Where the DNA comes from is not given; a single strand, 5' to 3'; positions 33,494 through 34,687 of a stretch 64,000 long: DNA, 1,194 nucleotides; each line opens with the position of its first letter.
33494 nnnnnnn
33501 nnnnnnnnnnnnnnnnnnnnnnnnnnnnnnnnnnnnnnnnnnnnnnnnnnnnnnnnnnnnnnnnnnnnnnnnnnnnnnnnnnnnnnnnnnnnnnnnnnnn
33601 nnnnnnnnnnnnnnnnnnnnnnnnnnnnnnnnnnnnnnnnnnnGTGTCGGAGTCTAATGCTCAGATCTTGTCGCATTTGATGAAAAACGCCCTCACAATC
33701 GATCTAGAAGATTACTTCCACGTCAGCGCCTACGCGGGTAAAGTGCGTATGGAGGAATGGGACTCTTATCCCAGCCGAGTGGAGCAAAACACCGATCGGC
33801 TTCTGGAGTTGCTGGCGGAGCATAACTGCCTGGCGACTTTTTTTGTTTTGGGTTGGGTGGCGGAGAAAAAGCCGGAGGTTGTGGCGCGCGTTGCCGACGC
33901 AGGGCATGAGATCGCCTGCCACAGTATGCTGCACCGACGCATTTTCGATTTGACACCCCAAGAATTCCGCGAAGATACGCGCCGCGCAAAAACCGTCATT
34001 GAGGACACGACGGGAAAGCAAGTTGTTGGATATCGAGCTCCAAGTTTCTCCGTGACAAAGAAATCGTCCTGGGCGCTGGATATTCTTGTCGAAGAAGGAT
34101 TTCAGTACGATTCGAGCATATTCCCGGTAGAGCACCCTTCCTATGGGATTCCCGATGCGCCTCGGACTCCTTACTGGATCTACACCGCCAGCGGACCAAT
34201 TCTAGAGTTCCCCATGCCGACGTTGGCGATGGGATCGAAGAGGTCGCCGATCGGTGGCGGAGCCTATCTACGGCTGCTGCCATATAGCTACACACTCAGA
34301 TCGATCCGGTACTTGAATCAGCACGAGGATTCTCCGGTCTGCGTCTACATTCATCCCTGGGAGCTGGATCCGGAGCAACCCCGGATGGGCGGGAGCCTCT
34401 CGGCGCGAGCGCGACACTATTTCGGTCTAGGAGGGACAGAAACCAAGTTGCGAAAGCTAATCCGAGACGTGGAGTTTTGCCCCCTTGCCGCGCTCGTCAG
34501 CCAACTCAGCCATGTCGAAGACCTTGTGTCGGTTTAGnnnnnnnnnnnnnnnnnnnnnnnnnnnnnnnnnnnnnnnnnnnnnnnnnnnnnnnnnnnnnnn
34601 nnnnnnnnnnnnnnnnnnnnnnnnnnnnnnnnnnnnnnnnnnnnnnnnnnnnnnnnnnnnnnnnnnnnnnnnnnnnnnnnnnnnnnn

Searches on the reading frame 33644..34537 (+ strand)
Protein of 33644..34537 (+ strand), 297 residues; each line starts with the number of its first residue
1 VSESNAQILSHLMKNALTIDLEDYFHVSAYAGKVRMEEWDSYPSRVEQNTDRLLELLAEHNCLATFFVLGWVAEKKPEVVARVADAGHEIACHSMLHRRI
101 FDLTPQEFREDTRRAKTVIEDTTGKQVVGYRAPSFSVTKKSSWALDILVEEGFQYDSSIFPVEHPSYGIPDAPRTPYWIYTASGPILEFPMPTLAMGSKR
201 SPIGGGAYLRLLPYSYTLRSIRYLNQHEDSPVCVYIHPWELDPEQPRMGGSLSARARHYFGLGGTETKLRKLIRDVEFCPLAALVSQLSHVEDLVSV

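Call 6: search_protein_families(library=ncbifam, proteins=[window:33644-34537:+], max_evalue=0.00001)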
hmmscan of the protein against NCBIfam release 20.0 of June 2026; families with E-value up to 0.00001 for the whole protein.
window:33644-34537:+ (297 aa): 8 families
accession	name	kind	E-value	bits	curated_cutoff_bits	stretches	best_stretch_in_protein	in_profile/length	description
TIGR03006.1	pepcterm_polyde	equivalog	1.2e-106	355.8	276.2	1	15-284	1-270/272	XrtA system polysaccharide deacetylase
TIGR04243.1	nodulat_NodB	equivalog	7.2e-18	64.8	240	1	49-133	16-101/197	chitooligosaccharide deacetylase NodB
TIGR02764.1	spore_ybaN_pdaB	equivalog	3.5e-17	62.8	237.4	1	46-140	17-111/191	polysaccharide deacetylase family sporulation protein PdaB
NF045821.1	PgAcgDacpgdA1_Bac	equivalog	9.1e-13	47.7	400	1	50-144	103-198/282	peptidoglycan-N-acetylglucosamine deacetylase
TIGR02884.1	spore_pdaA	equivalog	2e-12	47.3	298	1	48-134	50-136/224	delta-lactam-biosynthetic de-N-acetylase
TIGR02873.1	spore_ylxY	hypoth_equivalog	1.3e-10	41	391.5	1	49-139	99-189/268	probable sporulation protein, polysaccharide deacetylase family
NF045822.1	PgAcgDacpgdA2_Bac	equivalog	2.2e-10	40.3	400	1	28-154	62-188/274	peptidoglycan-N-acetylglucosamine deacetylase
TIGR03212.1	uraD_N-term-dom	equivalog_domain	6.4e-10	38.6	424.6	1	32-167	61-192/297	allantoinase PuuE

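Call 15: find_related_loci(query=window:33680-34537:+, collection=genome_contigs, flank=3000)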
Query window:33680-34537:+ (285 aa) in genome_contigs; peptide patterns used: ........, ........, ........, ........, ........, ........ (x = any residue, [..] = any of these).
56 stretches matched a pattern; 6 encode a relative of the query (tblastn E <= 1e-3); 6 distinct loci.
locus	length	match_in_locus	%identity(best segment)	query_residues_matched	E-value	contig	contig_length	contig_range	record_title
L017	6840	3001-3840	83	1-280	3e-165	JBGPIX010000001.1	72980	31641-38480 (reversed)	MAG: Candidatus Acidiferrum sp. isolate OBJ_0618_7090110_323 k141_4319447_length_72980_cov_24.7231, whole genome shotgun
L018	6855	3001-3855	84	1-285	3e-164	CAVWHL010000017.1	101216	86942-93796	MAG: uncultured Acidobacteriota bacterium isolate MFD01299.bin.3.148 genome assembly, contig: contig_36703, whole genome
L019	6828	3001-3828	80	1-276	6e-160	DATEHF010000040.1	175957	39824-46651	MAG TPA_asm: Candidatus Acidoferrum sp. isolate SMAG_U8804 k141_1965351, whole genome shotgun sequence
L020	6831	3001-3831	61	1-277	4e-118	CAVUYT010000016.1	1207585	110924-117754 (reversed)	MAG: uncultured Acidobacteriota bacterium isolate MFD05513.bin.1.198 genome assembly, contig: contig_6481, whole genome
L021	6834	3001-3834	59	1-278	2e-114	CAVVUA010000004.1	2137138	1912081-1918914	MAG: uncultured Acidobacteriota bacterium isolate MFD04434.bin.1.18 genome assembly, contig: contig_3818, whole genome s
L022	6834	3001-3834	56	1-278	8e-108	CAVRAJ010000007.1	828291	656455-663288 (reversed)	MAG: uncultured Acidobacteriota bacterium isolate MFD00031.bin.1.66 genome assembly, contig: contig_42638, whole genome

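Call 19: find_related_loci(query=window:33680-34537:+, collection=metagenome_contigs, flank=1500)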
Query window:33680-34537:+ (285 aa) in metagenome_contigs; peptide patterns used: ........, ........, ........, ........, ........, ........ (x = any residue, [..] = any of these).
160 stretches matched a pattern; 80 encode a relative of the query (tblastn E <= 1e-3); 78 distinct loci.
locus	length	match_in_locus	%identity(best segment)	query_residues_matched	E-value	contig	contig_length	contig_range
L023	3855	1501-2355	95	1-285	0e+0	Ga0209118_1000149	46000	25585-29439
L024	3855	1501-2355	94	1-285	0e+0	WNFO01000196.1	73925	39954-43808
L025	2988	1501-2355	91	1-285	0e+0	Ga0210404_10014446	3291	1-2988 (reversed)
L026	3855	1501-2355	88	1-285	8e-175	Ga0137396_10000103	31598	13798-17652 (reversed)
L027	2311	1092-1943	86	1-284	0e+0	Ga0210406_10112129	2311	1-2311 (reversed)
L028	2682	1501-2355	87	1-285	3e-179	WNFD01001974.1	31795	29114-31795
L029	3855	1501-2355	87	1-285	3e-173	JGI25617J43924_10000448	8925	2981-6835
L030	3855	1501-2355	87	1-285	3e-173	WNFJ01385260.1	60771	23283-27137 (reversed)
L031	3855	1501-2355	87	1-285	6e-174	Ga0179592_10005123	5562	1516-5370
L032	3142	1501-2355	85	1-285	3e-179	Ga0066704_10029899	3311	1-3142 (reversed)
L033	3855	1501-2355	86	1-285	3e-172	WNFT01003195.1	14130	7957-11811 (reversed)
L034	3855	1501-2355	86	1-285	4e-172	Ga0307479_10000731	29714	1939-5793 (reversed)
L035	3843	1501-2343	87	1-281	2e-171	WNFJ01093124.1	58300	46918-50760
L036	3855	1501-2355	85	1-285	1e-171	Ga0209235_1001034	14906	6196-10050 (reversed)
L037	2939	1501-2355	86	1-285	9e-177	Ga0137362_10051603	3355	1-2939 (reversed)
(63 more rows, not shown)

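Call 31: find_homologous_proteins(query=window:33680-34537:+, max_evalue=1e-100)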
Query window:33680-34537:+ (285 aa): 566 proteins with E <= 1e-100 among 8000 candidates; the best 120 are listed.
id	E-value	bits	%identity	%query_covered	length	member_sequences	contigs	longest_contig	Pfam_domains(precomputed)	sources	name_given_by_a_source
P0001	2.1e-183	626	95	100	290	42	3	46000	PF11959.14,PF01522.27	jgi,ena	-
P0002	1.4e-172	591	91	100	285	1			PF11959.14,PF01522.27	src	-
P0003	1.7e-171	587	89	100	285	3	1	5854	PF11959.14,PF01522.27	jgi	jgi:polysaccharide deacetylase family protein (PEP-CTERM system associated)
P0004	6.3e-170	582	89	100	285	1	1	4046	PF11959.14,PF01522.27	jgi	jgi:polysaccharide deacetylase family protein (PEP-CTERM system associated)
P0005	1.0e-169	581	88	100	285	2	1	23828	PF11959.14,PF01522.27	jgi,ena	jgi:polysaccharide deacetylase family protein (PEP-CTERM system associated)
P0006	2.4e-169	580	88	100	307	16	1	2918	PF11959.14,PF01522.27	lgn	-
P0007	4.3e-169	579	87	100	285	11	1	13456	PF11959.14,PF01522.27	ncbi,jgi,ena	-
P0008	1.2e-168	578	88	100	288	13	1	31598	PF11959.14,PF01522.27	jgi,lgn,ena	-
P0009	2.9e-168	576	87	100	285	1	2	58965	PF11959.14,PF01522.27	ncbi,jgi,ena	-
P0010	1.1e-167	575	87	100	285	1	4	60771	PF11959.14,PF01522.27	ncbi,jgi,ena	-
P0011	4.1e-167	573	88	100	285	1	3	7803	PF11959.14,PF01522.27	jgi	jgi:polysaccharide deacetylase family protein (PEP-CTERM system associated)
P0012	1.4e-166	571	86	99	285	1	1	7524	PF11959.14,PF01522.27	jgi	jgi:polysaccharide deacetylase family protein (PEP-CTERM system associated)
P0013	2.6e-166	570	85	100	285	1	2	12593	PF11959.14,PF01522.27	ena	-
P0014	3.8e-166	569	85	100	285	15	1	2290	PF11959.14,PF01522.27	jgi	-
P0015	5.6e-166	569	86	100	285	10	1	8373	PF11959.14,PF01522.27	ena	-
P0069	2.3e-154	531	77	100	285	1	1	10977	PF11959.14,PF01522.27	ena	-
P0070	1.6e-153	528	77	100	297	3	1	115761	PF11959.14,PF01522.27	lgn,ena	-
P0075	2.2e-151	521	78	99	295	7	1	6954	PF11959.14,PF01522.27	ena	-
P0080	7.5e-147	506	77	97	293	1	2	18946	PF11959.14,PF01522.27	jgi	jgi:polysaccharide deacetylase family protein (PEP-CTERM system associated)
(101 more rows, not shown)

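Call 32: find_encoding_contigs(protein=P0001, flank=800, max_places=10)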
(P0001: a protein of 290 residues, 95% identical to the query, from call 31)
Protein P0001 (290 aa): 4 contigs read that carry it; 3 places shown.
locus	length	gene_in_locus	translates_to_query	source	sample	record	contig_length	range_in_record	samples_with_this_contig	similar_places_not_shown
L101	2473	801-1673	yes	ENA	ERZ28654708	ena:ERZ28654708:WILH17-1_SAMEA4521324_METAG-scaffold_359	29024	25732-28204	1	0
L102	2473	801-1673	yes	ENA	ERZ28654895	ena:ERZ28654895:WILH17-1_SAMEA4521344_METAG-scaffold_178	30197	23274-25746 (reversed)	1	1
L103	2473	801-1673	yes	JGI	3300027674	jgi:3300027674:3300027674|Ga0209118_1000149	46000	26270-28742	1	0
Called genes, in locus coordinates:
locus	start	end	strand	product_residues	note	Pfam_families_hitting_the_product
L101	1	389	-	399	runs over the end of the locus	PF13579:Glyco_trans_4_4, PF13439:Glyco_transf_4, PF00534:Glycos_transf_1, PF13692:Glyco_trans_1_4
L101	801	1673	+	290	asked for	PF01522:Polysacc_deac_1, PF11959:DUF3473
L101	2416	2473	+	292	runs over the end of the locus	?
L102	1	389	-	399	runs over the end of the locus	PF13579:Glyco_trans_4_4, PF13439:Glyco_transf_4, PF00534:Glycos_transf_1, PF13692:Glyco_trans_1_4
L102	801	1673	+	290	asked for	PF01522:Polysacc_deac_1, PF11959:DUF3473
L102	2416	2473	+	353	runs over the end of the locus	PF01073:3Beta_HSD, PF01370:Epimerase, PF04321:RmlD_sub_bind, PF16363:GDP_Man_Dehyd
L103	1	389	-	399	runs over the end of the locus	PF13579:Glyco_trans_4_4, PF13439:Glyco_transf_4, PF00534:Glycos_transf_1, PF13692:Glyco_trans_1_4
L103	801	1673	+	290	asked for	PF01522:Polysacc_deac_1, PF11959:DUF3473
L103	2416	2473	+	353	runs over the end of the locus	PF01073:3Beta_HSD, PF01370:Epimerase, PF04321:RmlD_sub_bind, PF16363:GDP_Man_Dehyd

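Call 33: find_encoding_contigs(protein=P0003, flank=800, max_places=4)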
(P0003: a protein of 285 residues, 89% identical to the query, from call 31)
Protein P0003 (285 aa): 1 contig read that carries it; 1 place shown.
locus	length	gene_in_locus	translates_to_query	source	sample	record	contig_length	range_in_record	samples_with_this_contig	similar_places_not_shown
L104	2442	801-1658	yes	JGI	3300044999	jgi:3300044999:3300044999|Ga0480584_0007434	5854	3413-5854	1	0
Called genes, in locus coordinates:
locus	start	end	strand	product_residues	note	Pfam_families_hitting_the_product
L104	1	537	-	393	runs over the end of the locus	PF13579:Glyco_trans_4_4, PF13439:Glyco_transf_4, PF20706:GT4-conflict (weak), PF00534:Glycos_transf_1, PF13692:Glyco_trans_1_4, PF13524:Glyco_trans_1_2 (weak)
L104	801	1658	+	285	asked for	PF01522:Polysacc_deac_1, PF11959:DUF3473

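Call 34: find_encoding_contigs(protein=P0004, flank=800, max_places=4)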
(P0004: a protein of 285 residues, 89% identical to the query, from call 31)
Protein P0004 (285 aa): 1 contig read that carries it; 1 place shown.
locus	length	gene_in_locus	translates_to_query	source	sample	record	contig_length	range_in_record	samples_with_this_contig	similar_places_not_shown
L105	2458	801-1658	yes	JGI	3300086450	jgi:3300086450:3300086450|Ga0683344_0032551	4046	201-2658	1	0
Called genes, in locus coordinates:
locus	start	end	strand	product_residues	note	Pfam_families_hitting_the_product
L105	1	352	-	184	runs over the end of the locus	?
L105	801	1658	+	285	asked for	PF01522:Polysacc_deac_1, PF11959:DUF3473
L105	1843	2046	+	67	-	-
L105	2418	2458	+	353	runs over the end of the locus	PF01073:3Beta_HSD (weak), PF01370:Epimerase, PF04321:RmlD_sub_bind, PF16363:GDP_Man_Dehyd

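Call 35: find_encoding_contigs(protein=P0006, flank=800, max_places=4)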
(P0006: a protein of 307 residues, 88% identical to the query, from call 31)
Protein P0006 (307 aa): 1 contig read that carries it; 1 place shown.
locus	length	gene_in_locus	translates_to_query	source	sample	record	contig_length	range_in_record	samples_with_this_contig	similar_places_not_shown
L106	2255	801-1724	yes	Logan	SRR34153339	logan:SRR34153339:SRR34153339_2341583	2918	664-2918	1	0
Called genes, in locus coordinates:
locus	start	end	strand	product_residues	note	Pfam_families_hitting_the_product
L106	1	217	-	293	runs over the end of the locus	?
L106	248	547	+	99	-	-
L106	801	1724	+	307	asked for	PF01522:Polysacc_deac_1, PF11959:DUF3473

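Call 50: find_related_loci(query=A2, collection=genome_contigs, flank=700)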
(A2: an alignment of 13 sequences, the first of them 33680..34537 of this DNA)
Query A2 (285 aa) in genome_contigs; peptide patterns used: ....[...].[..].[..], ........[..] (x = any residue, [..] = any of these).
600 stretches matched a pattern (row limit reached: there are more); 592 encode a relative of the query (tblastn E <= 1e-3); the best 80 are kept; 80 distinct loci.
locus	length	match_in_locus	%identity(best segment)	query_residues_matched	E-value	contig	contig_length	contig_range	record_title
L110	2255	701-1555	84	1-285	2e-167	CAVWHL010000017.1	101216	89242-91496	MAG: uncultured Acidobacteriota bacterium isolate MFD01299.bin.3.148 genome assembly, contig: contig_36703, whole genome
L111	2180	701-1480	54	2-261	6e-96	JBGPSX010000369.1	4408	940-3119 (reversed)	MAG: Bryobacteraceae bacterium isolate OBJ1_062018_110_83 k141_374805_length_4408_cov_18.2257, whole genome shotgun sequ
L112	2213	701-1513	52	1-267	2e-95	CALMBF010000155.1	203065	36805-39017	MAG TPA_asm: uncultured Geobacter sp. isolate SRR5215464_bin.112_CONCOCT_v1.1_MAG genome assembly, contig: ERZ781360.2,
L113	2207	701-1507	51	2-269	5e-95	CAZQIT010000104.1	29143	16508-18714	MAG TPA_asm: uncultured Nitrospirota bacterium isolate binchicken_co203_446 genome assembly, contig: k141_1634677, whole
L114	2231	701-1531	50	1-276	6e-96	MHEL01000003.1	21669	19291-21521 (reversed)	MAG: Nitrospirae bacterium RBG_19FT_COMBO_42_15 rbg_19ft_combo_scaffold_1052, whole genome shotgun sequence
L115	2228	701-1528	51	1-272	7e-94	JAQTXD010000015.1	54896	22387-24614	MAG: Desulfuromonadaceae bacterium isolate STC_126 NODE_1203_length_54896_cov_3.724424_Sandtown_C, whole genome shotgun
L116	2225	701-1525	50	3-276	4e-94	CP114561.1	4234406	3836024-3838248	MAG: Candidatus Manganitrophus sp. isolate GAC4 chromosome, complete genome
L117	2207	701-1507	51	1-269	9e-94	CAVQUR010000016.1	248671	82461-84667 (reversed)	MAG: uncultured Gammaproteobacteria bacterium isolate MFD09964.bin.3.18 genome assembly, contig: contig_48706, whole gen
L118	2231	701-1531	51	1-277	8e-93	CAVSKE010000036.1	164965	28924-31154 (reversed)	MAG: uncultured Acidobacteriota bacterium isolate MFD02360.bin.2.183 genome assembly, contig: contig_645, whole genome s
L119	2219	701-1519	49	3-275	7e-93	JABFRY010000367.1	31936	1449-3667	MAG: Acidobacteria bacterium isolate S-RSF-IL-05 seq_254, whole genome shotgun sequence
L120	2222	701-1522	49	3-276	9e-93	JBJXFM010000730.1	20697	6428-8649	MAG: Blastocatellia bacterium isolate F1F2.bin.451 k127_6766273, whole genome shotgun sequence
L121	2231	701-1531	51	1-276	1e-92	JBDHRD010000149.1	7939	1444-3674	MAG: Candidatus Contendobacter sp. isolate AS-MESO-3CA.410 NODE_38596_length_7939_cov_7.023277, whole genome shotgun seq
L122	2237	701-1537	52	1-278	1e-92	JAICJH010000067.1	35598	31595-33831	MAG: Bryobacteraceae bacterium isolate GZL_FP_2_bin.159 k141_5168762_length_35598_cov_11.9938, whole genome shotgun sequ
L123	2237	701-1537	49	1-274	5e-92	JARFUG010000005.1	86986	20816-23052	MAG: Desulfuromonadales bacterium isolate QDN-W04B-4228_sbin_13 NODE_242_length_86986_cov_25.084941, whole genome shotgu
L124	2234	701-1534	51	1-274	2e-91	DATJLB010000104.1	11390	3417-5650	MAG TPA_asm: Geobacteraceae bacterium isolate SMAG_U15608 k141_5863646, whole genome shotgun sequence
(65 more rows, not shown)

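Call 66: find_encoding_contigs(protein=P0070, flank=700, max_places=3)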
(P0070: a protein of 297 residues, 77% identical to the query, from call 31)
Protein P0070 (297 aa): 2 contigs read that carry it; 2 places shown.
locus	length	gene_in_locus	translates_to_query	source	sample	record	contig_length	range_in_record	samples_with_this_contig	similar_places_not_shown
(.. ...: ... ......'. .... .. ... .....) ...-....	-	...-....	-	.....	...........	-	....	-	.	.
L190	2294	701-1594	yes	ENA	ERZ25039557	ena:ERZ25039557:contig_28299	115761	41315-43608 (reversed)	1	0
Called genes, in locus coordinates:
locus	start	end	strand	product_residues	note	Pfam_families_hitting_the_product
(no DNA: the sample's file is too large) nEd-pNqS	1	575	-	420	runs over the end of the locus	PF13439:Glyco_transf_4, PF13579:Glyco_trans_4_4, PF20706:GT4-conflict (weak), PF00534:Glycos_transf_1, PF13692:Glyco_trans_1_4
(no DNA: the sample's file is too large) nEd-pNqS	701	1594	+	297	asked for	PF01522:Polysacc_deac_1, PF11959:DUF3473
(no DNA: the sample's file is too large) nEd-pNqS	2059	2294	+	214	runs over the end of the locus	?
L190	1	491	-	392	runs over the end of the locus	PF13439:Glyco_transf_4, PF13579:Glyco_trans_4_4, PF20706:GT4-conflict (weak), PF00534:Glycos_transf_1, PF13692:Glyco_trans_1_4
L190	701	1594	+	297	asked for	PF01522:Polysacc_deac_1, PF11959:DUF3473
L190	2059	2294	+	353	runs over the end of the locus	PF01370:Epimerase, PF04321:RmlD_sub_bind, PF16363:GDP_Man_Dehyd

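Call 67: find_encoding_contigs(protein=P0075, flank=700, max_places=3)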
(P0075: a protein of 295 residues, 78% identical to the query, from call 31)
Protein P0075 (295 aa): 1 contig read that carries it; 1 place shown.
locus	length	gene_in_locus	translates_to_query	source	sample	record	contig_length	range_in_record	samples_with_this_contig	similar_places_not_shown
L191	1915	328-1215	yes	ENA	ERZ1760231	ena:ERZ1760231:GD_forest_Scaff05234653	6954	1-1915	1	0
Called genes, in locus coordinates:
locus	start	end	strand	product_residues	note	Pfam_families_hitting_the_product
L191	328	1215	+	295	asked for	PF01522:Polysacc_deac_1, PF11959:DUF3473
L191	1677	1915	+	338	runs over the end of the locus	PF01370:Epimerase, PF16363:GDP_Man_Dehyd, PF04321:RmlD_sub_bind (weak)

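Call 68: find_encoding_contigs(protein=P0080, flank=700, max_places=3)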
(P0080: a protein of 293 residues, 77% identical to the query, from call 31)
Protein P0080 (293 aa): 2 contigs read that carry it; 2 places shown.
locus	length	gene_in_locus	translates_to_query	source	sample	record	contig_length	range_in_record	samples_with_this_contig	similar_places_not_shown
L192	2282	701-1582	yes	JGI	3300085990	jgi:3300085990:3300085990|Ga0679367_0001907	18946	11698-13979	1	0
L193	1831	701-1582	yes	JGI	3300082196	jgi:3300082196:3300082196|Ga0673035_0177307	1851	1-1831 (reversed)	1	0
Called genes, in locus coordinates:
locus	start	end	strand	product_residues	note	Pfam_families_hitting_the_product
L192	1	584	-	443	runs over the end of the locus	PF13439:Glyco_transf_4, PF13579:Glyco_trans_4_4, PF20706:GT4-conflict (weak), PF00534:Glycos_transf_1, PF13692:Glyco_trans_1_4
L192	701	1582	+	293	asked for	PF01522:Polysacc_deac_1, PF11959:DUF3473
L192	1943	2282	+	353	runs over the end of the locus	PF01073:3Beta_HSD (weak), PF01370:Epimerase, PF04321:RmlD_sub_bind, PF16363:GDP_Man_Dehyd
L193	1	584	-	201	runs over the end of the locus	?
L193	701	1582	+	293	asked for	PF01522:Polysacc_deac_1, PF11959:DUF3473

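Call 69: find_encoding_contigs(protein=P0069, flank=700, max_places=3)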
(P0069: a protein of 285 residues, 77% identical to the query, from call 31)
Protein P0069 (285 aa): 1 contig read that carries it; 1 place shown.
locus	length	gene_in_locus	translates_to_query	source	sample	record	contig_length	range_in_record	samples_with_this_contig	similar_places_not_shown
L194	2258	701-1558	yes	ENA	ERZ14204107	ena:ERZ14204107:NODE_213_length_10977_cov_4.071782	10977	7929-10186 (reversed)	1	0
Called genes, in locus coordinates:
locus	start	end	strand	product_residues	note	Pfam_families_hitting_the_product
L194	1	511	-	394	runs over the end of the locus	PF13439:Glyco_transf_4, PF13579:Glyco_trans_4_4, PF20706:GT4-conflict (weak), PF00534:Glycos_transf_1, PF13692:Glyco_trans_1_4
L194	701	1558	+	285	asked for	PF01522:Polysacc_deac_1, PF11959:DUF3473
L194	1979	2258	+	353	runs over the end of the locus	PF01073:3Beta_HSD (weak), PF01370:Epimerase, PF04321:RmlD_sub_bind, PF16363:GDP_Man_Dehyd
